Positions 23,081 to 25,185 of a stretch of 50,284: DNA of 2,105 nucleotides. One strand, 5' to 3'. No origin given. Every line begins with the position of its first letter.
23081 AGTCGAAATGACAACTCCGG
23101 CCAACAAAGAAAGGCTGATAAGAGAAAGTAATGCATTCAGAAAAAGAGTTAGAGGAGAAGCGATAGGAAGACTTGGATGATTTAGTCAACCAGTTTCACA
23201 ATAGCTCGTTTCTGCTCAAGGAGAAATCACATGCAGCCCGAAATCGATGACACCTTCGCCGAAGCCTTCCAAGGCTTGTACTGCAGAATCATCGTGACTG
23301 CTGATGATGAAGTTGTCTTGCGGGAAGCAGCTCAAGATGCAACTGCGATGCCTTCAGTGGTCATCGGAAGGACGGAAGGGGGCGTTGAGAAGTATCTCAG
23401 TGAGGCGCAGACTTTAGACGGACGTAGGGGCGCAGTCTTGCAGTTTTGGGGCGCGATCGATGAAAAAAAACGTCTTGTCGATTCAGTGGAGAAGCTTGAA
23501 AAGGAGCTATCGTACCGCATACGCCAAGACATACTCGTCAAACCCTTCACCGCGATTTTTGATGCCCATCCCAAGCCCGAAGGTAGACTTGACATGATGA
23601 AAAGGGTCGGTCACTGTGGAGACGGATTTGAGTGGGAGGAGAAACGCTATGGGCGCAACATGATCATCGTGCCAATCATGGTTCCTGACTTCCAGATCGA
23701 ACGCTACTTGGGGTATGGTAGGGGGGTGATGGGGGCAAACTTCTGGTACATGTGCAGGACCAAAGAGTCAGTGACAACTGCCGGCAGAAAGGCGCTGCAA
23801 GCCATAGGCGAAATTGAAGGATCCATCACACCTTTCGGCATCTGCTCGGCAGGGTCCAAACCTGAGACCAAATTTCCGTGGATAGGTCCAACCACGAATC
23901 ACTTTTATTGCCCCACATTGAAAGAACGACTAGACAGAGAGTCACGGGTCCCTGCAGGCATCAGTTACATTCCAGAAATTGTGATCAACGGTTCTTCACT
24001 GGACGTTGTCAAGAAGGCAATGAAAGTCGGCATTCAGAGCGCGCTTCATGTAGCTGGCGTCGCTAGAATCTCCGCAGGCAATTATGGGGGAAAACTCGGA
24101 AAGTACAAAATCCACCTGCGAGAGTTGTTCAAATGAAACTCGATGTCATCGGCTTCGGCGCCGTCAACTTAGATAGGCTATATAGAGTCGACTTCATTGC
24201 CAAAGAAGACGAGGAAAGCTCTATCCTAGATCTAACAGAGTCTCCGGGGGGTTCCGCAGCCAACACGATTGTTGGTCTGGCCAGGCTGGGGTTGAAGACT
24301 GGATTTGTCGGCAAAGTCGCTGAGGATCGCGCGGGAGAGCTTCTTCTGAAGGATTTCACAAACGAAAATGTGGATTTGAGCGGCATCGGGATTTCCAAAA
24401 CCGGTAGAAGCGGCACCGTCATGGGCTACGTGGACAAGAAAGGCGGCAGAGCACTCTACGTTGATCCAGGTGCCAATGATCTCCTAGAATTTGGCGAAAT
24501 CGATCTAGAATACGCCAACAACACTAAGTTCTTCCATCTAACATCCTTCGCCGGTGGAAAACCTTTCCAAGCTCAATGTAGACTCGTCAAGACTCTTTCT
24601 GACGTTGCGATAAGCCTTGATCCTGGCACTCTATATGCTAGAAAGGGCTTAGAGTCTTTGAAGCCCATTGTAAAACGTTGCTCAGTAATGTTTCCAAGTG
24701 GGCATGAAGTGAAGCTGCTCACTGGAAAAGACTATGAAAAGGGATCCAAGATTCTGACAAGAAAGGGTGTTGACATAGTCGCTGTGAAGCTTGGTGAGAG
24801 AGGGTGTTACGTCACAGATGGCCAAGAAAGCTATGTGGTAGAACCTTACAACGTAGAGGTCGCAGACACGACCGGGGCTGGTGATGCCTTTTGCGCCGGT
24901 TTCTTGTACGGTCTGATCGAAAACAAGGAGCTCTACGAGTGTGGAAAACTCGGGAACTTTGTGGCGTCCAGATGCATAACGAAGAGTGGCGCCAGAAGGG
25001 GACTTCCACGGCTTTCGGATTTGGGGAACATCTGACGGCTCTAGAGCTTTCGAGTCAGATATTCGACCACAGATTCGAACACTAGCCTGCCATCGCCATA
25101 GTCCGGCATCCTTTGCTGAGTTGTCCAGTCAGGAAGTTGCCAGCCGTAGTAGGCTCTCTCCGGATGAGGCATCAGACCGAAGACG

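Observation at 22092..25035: An Ftr-type formyltransferase, an atypical HAD-fold protein and a PfkB kinase are fused into the purF-purD operon where a GAR transformylase would be expected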

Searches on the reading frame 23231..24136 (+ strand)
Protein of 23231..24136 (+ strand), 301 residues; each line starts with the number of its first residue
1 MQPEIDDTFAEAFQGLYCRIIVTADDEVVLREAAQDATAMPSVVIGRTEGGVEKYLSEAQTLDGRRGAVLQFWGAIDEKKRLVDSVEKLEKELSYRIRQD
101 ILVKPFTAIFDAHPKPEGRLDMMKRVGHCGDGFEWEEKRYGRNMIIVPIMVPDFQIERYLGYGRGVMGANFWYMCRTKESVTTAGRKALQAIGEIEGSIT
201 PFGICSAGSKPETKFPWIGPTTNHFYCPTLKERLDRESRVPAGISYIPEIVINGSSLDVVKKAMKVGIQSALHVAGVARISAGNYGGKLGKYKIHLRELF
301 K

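Call 3: search_protein_families(library=pfam, proteins=[window:23231-24136:+], max_evalue=0.01)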
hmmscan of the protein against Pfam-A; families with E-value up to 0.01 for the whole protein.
window:23231-24136:+ (301 aa): 2 families
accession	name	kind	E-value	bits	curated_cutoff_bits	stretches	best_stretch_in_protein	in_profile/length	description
PF02741.20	FTR_C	-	4.8e-55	186.1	25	1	152-299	1-149/149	FTR, proximal lobe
PF01913.23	FTR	-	5.3e-43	146.8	27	1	4-149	7-142/142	Formylmethanofuran-tetrahydromethanopterin formyltransferase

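Call 4: search_protein_families(library=ncbifam, proteins=[window:23231-24136:+], max_evalue=0.01)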
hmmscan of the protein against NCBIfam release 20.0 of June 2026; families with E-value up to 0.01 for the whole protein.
window:23231-24136:+ (301 aa): 2 families
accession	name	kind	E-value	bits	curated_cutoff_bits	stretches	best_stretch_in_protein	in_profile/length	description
NF002554.0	PRK02114.1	subfamily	2.7e-101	338.9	297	1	4-300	7-296/297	formylmethanofuran--tetrahydromethanopterin N-formyltransferase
TIGR03119.1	one_C_fhcD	equivalog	3.6e-69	233.4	292.6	1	5-299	1-288/288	formylmethanofuran--tetrahydromethanopterin N-formyltransferase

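Call 10: find_homologous_proteins(query=window:23231-24136:+, max_evalue=1e-10)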
Query window:23231-24136:+ (301 aa): 7743 proteins with E <= 1e-10 among 8000 candidates; the best 120 are listed.
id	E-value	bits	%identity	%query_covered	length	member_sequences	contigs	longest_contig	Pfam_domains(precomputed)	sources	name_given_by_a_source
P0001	3.4e-189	645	94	100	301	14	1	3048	PF01913.24,PF02741.21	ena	-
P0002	3.7e-165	566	81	100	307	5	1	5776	PF01913.24,PF02741.21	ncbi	-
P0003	1.3e-162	558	79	100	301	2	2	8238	PF01913.24,PF02741.21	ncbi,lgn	-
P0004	2.8e-162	557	79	100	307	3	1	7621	PF01913.24,PF02741.21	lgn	-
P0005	3.0e-162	557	78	100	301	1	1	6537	PF01913.24,PF02741.21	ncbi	-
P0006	7.8e-161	552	78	100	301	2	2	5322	PF01913.24,PF02741.21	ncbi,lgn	-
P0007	2.3e-159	547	76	100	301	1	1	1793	PF01913.24,PF02741.21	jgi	jgi:formylmethanofuran--tetrahydromethanopterin N-formyltransferase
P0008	5.9e-158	543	76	100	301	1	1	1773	PF01913.24,PF02741.21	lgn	-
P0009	1.6e-157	541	76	100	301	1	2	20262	PF01913.24,PF02741.21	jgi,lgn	jgi:formylmethanofuran--tetrahydromethanopterin N-formyltransferase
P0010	4.0e-157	540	75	100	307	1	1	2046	PF01913.24,PF02741.21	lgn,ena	-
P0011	4.0e-156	537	78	100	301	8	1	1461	PF01913.24,PF02741.21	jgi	-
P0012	6.5e-156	536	76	100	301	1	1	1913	PF01913.24,PF02741.21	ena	-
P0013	5.2e-154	530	76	100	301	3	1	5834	PF01913.24,PF02741.21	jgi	-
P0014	7.4e-154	529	75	100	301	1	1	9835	PF01913.24,PF02741.21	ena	-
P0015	9.0e-154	529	73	100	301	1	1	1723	PF01913.24,PF02741.21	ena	-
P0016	9.5e-154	529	76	100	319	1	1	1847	PF01913.24,PF02741.21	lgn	-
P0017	1.1e-153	529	73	100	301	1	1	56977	PF01913.24,PF02741.21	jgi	-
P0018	1.2e-153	529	75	100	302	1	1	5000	PF01913.24,PF02741.21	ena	-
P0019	1.2e-153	529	75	100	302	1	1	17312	PF01913.24,PF02741.21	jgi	-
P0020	2.2e-153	528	75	100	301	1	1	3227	PF01913.24,PF02741.21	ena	-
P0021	2.3e-153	528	74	100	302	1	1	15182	PF01913.24,PF02741.21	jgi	-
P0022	2.4e-153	528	75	100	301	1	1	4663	PF01913.24,PF02741.21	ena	-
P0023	2.4e-153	528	75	100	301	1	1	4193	PF01913.24,PF02741.21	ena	-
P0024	2.9e-153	527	74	100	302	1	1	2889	PF01913.24,PF02741.21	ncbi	-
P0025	3.1e-153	527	74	100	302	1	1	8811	PF01913.24,PF02741.21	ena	-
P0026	3.1e-153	527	75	100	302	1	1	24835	PF01913.24,PF02741.21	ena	-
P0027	3.2e-153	527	74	100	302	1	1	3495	PF01913.24,PF02741.21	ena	-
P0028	5.8e-153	526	74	100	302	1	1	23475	PF01913.24,PF02741.21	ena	-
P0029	6.4e-153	526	74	100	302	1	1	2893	PF01913.24,PF02741.21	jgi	-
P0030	7.8e-153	526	73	100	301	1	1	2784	PF01913.24,PF02741.21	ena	-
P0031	8.3e-153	526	75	100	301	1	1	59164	PF01913.24,PF02741.21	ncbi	-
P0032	8.9e-153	526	74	100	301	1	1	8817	PF01913.24,PF02741.21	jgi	-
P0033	9.9e-153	526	74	100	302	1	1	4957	PF01913.24,PF02741.21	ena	-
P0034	1.2e-152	525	74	100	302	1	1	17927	PF01913.24,PF02741.21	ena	-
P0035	1.2e-152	525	73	100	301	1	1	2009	PF01913.24,PF02741.21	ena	-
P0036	1.4e-152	525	74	100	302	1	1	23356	PF01913.24,PF02741.21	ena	-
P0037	1.6e-152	525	74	100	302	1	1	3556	PF01913.24,PF02741.21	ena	-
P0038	2.2e-152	524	73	100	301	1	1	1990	PF01913.24,PF02741.21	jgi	-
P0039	2.8e-152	524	73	100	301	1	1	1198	PF01913.24,PF02741.21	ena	-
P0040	3.0e-152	524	73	100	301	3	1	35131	PF01913.24,PF02741.21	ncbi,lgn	-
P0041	3.0e-152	524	73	100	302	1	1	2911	PF01913.24,PF02741.21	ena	-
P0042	3.6e-152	524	75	100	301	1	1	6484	PF01913.24,PF02741.21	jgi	jgi:formylmethanofuran--tetrahydromethanopterin N-formyltransferase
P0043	3.8e-152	524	75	100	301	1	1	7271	PF01913.24,PF02741.21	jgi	jgi:formylmethanofuran--tetrahydromethanopterin N-formyltransferase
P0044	3.9e-152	524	74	100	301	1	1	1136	PF01913.24,PF02741.21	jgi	-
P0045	4.0e-152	524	73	100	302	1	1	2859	PF01913.24,PF02741.21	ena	-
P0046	4.1e-152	524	72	100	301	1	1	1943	PF01913.24,PF02741.21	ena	-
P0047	5.6e-152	523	73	100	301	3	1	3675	PF01913.24,PF02741.21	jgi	-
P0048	5.7e-152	523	73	100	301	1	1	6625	PF01913.24,PF02741.21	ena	-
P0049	1.0e-151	522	73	100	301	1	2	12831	PF01913.24,PF02741.21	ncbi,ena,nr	ncbi:formylmethanofuran--tetrahydromethanopterin formyltransferase [Candidatus Bathyarchaeota archae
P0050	1.0e-151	522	75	99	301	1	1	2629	PF01913.24,PF02741.21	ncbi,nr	ncbi:formylmethanofuran--tetrahydromethanopterin formyltransferase [Candidatus Bathyarchaeota archae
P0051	1.1e-151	522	73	100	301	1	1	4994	PF01913.24,PF02741.21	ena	-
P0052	1.2e-151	522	75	100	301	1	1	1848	PF01913.24,PF02741.21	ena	-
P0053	1.4e-151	522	73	100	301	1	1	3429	PF01913.24,PF02741.21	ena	-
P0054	1.4e-151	522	74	99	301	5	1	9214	PF01913.24,PF02741.21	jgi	-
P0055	1.4e-151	522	74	99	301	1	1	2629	PF01913.24,PF02741.21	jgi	-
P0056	1.5e-151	522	73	100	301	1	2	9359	PF01913.24,PF02741.21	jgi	-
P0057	1.6e-151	522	73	100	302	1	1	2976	PF01913.24,PF02741.21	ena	-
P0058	2.1e-151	521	74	99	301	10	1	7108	PF01913.24,PF02741.21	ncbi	-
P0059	2.3e-151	521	74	100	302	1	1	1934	PF01913.24,PF02741.21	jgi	-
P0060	2.7e-151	521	75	100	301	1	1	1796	PF01913.24,PF02741.21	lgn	-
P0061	2.9e-151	521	73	100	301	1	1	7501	PF01913.24,PF02741.21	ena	-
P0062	2.9e-151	521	73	100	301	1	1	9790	PF01913.24,PF02741.21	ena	-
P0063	3.6e-151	520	72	100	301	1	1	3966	PF01913.24,PF02741.21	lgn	-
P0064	4.1e-151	520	73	100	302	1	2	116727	PF01913.24,PF02741.21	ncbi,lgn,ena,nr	ncbi:formylmethanofuran--tetrahydromethanopterin N-formyltransferase [Candidatus Bathyarchaeota arch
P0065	4.1e-151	520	73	100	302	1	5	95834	PF01913.24,PF02741.21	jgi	-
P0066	5.0e-151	520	72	100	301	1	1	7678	PF01913.24,PF02741.21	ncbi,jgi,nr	ncbi:MAG: formylmethanofuran--tetrahydromethanopterin N-formyltransferase [Candidatus Bathyarchaeota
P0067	5.2e-151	520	72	100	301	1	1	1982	PF01913.24,PF02741.21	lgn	-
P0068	7.9e-151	519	75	100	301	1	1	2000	PF01913.24,PF02741.21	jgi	-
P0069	8.1e-151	519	73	100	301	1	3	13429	PF01913.24,PF02741.21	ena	-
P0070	9.3e-151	519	73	100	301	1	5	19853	PF01913.24,PF02741.21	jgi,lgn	jgi:formylmethanofuran--tetrahydromethanopterin N-formyltransferase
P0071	9.4e-151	519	73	100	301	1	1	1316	PF01913.24,PF02741.21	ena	-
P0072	1.0e-150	519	72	100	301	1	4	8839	PF01913.24,PF02741.21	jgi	jgi:formylmethanofuran--tetrahydromethanopterin N-formyltransferase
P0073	1.2e-150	519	73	100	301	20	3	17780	PF01913.24,PF02741.21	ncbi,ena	-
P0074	1.3e-150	519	74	100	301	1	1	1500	PF01913.24,PF02741.21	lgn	-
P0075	1.3e-150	519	71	100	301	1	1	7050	PF01913.24,PF02741.21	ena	-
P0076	1.3e-150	519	72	100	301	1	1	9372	PF01913.24,PF02741.21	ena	-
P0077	1.3e-150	519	72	100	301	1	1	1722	PF01913.24,PF02741.21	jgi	-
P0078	1.3e-150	519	74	100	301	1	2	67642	PF01913.24,PF02741.21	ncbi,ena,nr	ncbi:MAG: Formylmethanofuran--tetrahydromethanopterin formyltransferase [Candidatus Bathyarchaeota a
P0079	1.4e-150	519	75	100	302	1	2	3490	PF01913.24,PF02741.21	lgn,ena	-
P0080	1.5e-150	518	74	100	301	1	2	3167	PF01913.24,PF02741.21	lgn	-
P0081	1.7e-150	518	73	100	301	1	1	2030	PF01913.24,PF02741.21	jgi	jgi:formylmethanofuran--tetrahydromethanopterin N-formyltransferase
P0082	1.8e-150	518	73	100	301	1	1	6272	PF01913.24,PF02741.21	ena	-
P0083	1.8e-150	518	71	100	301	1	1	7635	PF01913.24,PF02741.21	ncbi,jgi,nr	ncbi:MAG: formylmethanofuran--tetrahydromethanopterin N-formyltransferase [Candidatus Bathyarchaeota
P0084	1.9e-150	518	72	100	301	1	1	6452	PF01913.24,PF02741.21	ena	-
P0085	2.0e-150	518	72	100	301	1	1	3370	PF01913.24,PF02741.21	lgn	-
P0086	2.1e-150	518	74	99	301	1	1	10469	PF01913.24,PF02741.21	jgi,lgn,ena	-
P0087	2.3e-150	518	71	100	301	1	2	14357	PF01913.24,PF02741.21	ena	-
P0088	2.4e-150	518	74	100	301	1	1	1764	PF01913.24,PF02741.21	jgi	-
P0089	2.6e-150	518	75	100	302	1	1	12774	PF01913.24,PF02741.21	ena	-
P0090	3.4e-150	517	73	100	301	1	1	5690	PF01913.24,PF02741.21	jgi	-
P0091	5.0e-150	517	74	100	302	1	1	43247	PF01913.24,PF02741.21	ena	-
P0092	5.0e-150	517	72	100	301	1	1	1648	PF01913.24,PF02741.21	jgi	-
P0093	5.1e-150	517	74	100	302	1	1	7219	PF01913.24,PF02741.21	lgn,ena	-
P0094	5.2e-150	517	74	100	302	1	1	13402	PF01913.24,PF02741.21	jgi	-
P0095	5.3e-150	517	74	100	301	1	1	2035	PF01913.24,PF02741.21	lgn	-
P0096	5.5e-150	517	74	100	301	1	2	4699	PF01913.24,PF02741.21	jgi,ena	jgi:formylmethanofuran--tetrahydromethanopterin N-formyltransferase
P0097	5.6e-150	517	75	99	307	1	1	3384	PF01913.24,PF02741.21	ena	-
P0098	6.0e-150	517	71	100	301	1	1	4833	PF01913.24,PF02741.21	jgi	-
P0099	6.0e-150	516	72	100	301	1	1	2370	PF01913.24,PF02741.21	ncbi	-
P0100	6.3e-150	516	73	100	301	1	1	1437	PF01913.24,PF02741.21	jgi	-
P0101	6.7e-150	516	72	100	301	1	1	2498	PF01913.24,PF02741.21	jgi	jgi:formylmethanofuran--tetrahydromethanopterin N-formyltransferase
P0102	8.9e-150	516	73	100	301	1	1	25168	PF01913.24,PF02741.21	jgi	-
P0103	9.0e-150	516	74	100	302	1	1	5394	PF01913.24,PF02741.21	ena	-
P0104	9.4e-150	516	71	100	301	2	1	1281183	PF01913.24,PF02741.21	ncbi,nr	ncbi:MAG: formylmethanofuran--tetrahydromethanopterin N-formyltransferase [Candidatus Bathyarchaeota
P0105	9.6e-150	516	71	100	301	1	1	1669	PF01913.24,PF02741.21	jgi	-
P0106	9.6e-150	516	74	100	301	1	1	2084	PF01913.24,PF02741.21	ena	-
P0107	9.9e-150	516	72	100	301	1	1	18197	PF01913.24,PF02741.21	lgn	-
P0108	1.1e-149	516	73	100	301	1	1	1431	PF01913.24,PF02741.21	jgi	-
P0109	1.1e-149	516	73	100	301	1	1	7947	PF01913.24,PF02741.21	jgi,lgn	jgi:formylmethanofuran--tetrahydromethanopterin N-formyltransferase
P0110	1.3e-149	515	74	100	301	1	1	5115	PF01913.24,PF02741.21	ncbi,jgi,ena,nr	ncbi:MAG: formylmethanofuran--tetrahydromethanopterin N-formyltransferase [Candidatus Bathyarchaeota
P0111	1.3e-149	515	74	100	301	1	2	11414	PF01913.24,PF02741.21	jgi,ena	-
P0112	1.4e-149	515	74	100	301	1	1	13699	PF01913.24,PF02741.21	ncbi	-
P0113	1.5e-149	515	74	100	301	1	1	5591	PF01913.24,PF02741.21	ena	-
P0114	1.5e-149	515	74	100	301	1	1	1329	PF01913.24,PF02741.21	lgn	-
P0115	1.7e-149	515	72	100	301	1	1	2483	PF01913.24,PF02741.21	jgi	-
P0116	1.7e-149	515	71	100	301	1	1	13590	PF01913.24,PF02741.21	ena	-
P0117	1.7e-149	515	71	100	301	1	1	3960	PF01913.24,PF02741.21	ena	-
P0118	1.8e-149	515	73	100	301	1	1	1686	PF01913.24,PF02741.21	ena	-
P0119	2.2e-149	515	73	100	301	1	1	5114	PF01913.24,PF02741.21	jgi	-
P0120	2.7e-149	514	72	100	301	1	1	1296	PF01913.24,PF02741.21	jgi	-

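Call 12: find_encoding_contigs(protein=P0104, flank=10000, max_places=3)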
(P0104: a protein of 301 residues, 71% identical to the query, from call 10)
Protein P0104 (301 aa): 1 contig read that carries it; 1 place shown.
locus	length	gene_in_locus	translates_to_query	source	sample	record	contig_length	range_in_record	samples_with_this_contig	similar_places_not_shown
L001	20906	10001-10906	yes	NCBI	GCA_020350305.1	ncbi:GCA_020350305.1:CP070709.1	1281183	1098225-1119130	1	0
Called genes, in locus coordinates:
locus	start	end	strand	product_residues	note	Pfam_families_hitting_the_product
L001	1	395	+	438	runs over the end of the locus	PF00464:SHMT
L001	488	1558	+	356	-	PF00005:ABC_tran, PF13732:DrrA1-3_C (weak)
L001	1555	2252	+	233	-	PF01061:ABC2_membrane, PF12698:ABC2_membrane_3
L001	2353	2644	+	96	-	PF01381:HTH_3 (weak), PF13560:HTH_31 (weak), PF00571:CBS (weak)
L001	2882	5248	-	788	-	PF01078:Mg_chelatase (faint), PF07728:AAA_5 (weak), PF17863:AAA_lid_2, PF26791:AAPxQ, PF00092:VWA, PF13519:VWA_2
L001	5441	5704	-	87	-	-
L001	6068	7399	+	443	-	PF13522:GATase_6, PF13537:GATase_7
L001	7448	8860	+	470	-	PF02844:GARS_N, PF01071:GARS_A, PF02843:GARS_C (weak)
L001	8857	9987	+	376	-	-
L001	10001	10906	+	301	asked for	PF01913:FTR, PF02741:FTR_C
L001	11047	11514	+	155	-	PF08714:Fae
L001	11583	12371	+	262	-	PF14801:TrmI-like_N, PF01135:PCMT, PF01596:Methyltransf_3 (faint), PF08704:GCD14, PF13847:Methyltransf_31 (weak)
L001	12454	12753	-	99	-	-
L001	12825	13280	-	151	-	-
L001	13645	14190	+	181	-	PF00011:HSP20, PF17886:ArsA_HSP20 (weak)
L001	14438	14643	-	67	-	-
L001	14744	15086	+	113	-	PF00441:Acyl-CoA_dh_1, PF08028:Acyl-CoA_dh_2, PF22924:ACOX_C_alpha1 (weak)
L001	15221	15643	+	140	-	-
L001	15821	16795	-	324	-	PF08271:Zn_Ribbon_TF, PF00382:TFIIB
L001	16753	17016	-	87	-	PF04410:Gar1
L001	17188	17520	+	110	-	PF01922:SRP19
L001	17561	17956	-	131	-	PF01201:Ribosomal_S8e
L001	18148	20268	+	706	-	PF03477:ATP-cone, PF00317:Ribonuc_red_lgN, PF02867:Ribonuc_red_lgC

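Call 20: search_solved_structures(query=window:23231-24136:+, max_evalue=0.001, show_alignments=2)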
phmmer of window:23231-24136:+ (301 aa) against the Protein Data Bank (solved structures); distinct sequences matched with E-value up to 0.001: 4.
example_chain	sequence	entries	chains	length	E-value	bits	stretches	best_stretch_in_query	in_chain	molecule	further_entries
1m5s_A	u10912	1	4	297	4.5e-54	186.8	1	4-300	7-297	Formylmethanofuran--tetrahydromethanopterin formyltransferase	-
1m5h_A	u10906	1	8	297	2e-53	184.7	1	4-300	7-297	Formylmethanofuran--tetrahydromethanopterin formyltransferase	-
1ftr_A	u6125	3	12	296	1.2e-47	165.8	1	4-300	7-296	FORMYLMETHANOFURAN:TETRAHYDROMETHANOPTERIN FORMYLTRANSFERASE | Formylmethanofuran--tetrahydromethanopterin formyltransferase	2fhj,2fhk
6s6y_D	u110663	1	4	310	3.1e-26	95.5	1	4-300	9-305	Formylmethanofuran--tetrahydromethanopterin formyltransferase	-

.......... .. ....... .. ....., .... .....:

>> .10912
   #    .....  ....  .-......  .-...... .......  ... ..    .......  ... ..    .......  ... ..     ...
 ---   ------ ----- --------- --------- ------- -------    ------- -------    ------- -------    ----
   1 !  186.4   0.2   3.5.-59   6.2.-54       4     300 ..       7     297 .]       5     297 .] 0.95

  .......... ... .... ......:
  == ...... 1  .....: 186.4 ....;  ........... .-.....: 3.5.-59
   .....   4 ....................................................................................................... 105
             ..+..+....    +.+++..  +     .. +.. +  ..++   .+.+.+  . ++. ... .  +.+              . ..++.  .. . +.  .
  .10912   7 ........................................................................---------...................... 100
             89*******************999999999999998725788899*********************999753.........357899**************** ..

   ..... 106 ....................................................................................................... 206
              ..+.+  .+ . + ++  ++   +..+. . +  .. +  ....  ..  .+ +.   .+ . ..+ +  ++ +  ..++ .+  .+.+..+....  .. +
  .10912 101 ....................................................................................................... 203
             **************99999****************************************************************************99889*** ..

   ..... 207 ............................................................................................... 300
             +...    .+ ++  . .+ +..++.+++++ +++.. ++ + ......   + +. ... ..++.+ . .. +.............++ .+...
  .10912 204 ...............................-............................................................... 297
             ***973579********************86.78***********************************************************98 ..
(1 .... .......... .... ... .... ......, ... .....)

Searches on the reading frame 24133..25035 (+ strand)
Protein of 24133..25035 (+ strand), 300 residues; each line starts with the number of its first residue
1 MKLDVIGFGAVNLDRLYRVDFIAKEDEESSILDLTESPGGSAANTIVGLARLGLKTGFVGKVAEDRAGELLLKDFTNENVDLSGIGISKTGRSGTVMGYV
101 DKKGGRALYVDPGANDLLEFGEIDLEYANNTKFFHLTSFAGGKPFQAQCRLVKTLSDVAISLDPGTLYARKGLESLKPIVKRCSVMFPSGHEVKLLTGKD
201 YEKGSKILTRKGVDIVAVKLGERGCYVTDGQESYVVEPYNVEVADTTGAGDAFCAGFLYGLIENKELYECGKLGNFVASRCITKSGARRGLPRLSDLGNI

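Call 3: search_protein_families(library=pfam, proteins=[window:24133-25035:+], max_evalue=0.01)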
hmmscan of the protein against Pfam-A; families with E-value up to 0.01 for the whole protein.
window:24133-25035:+ (300 aa): 1 family
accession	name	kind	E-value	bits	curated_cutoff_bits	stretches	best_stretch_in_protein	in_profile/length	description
PF00294.29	PfkB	-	4.1e-50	171.3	25.8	1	7-292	6-300/302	pfkB family carbohydrate kinase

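Call 4: search_protein_families(library=ncbifam, proteins=[window:24133-25035:+], max_evalue=0.01)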
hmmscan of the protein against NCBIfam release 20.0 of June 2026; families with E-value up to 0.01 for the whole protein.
window:24133-25035:+ (300 aa): 25 families
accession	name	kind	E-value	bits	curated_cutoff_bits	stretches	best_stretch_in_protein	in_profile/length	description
TIGR02152.1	D_ribokin_bact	equivalog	3.3e-42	144.8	299.65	1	8-297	4-296/298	ribokinase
NF053626.1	RibKinHalex1628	equivalog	9.7e-40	136.9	330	1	4-288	3-279/293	ATP-dependent ribose-1-phosphate kinase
TIGR04382.1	myo_inos_iolC_N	equivalog_domain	6.4e-37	127.5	300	1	3-297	2-305/309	5-dehydro-2-deoxygluconokinase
NF041134.1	R1P_kin_Thcocales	equivalog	3.1e-31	108.9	500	1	3-294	1-275/291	ADP-dependent ribose-1-phosphate kinase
NF008353.0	PRK11142.1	equivalog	6.1e-30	104.8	341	1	6-295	6-297/307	ribokinase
NF006957.1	PRK09434.1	equivalog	3.2e-29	102.4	450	1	34-278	22-277/302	fructokinase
NF007321.0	PRK09813.1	equivalog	5.9e-23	81.7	247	1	38-287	23-260/261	fructoselysine 6-kinase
NF047869.1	myo_kin_aldol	exception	1.1e-19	70.2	600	2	2-107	6-108/586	bifunctional 5-dehydro-2-deoxygluconokinase/5-dehydro-2-deoxyphosphogluconate aldolase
NF049991.1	TagKinase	equivalog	1.7e-19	69.8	420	1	38-297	40-311/321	tagatose kinase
NF041164.1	NucKinThplmales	equivalog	1.1e-18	67.5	450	1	8-284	7-274/295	nucleoside kinase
TIGR03168.1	1-PFK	subfamily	5.5e-16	58.4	216.4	1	183-287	177-287/305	hexose kinase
NF040938.1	KDG_KDGal_kin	equivalog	1.8e-15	56.9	400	1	40-297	31-299/305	bifunctional 2-dehydro-3-deoxygluconokinase/2-dehydro-3-deoxygalactonokinase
TIGR02198.1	rfaE_dom_I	equivalog_domain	2.7e-14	53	345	2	201-288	215-303/315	D-glycero-beta-D-manno-heptose-7-phosphate kinase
TIGR03828.1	pfkB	equivalog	5e-14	52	292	1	194-287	188-287/305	1-phosphofructokinase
NF052444.1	DhDoxglucKinKdgK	equivalog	2.3e-12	46.9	400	1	193-287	200-295/303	2-dehydro-3-deoxygluconokinase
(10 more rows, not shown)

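Call 83: search_solved_structures(query=window:24133-25035:+, max_evalue=1e-20)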
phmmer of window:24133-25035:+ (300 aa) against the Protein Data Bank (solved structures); distinct sequences matched with E-value up to 1e-20: 7.
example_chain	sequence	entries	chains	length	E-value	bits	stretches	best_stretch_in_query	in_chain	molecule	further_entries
3ewm_A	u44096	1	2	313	5.6e-25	91.4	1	19-294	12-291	Uncharacterized sugar kinase PH1459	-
3gbu_A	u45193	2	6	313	1.8e-23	86.4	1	19-294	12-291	Uncharacterized sugar kinase PH1459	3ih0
3h49_A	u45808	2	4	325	4.1e-23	85.3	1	3-292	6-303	Ribokinase | Uncharacterized sugar kinase ydjH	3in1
3hj6_A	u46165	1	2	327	4.4e-23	85.2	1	5-296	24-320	Fructokinase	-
11bl_A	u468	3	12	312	2.1e-22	83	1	6-294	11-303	Ribokinase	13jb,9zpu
3ubo_A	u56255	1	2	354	1.4e-21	80.3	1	34-288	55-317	adenosine kinase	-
4e3a_A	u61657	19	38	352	3.1e-21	79.1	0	35-288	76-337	sugar kinase protein | Probable sugar kinase protein | sugar kinase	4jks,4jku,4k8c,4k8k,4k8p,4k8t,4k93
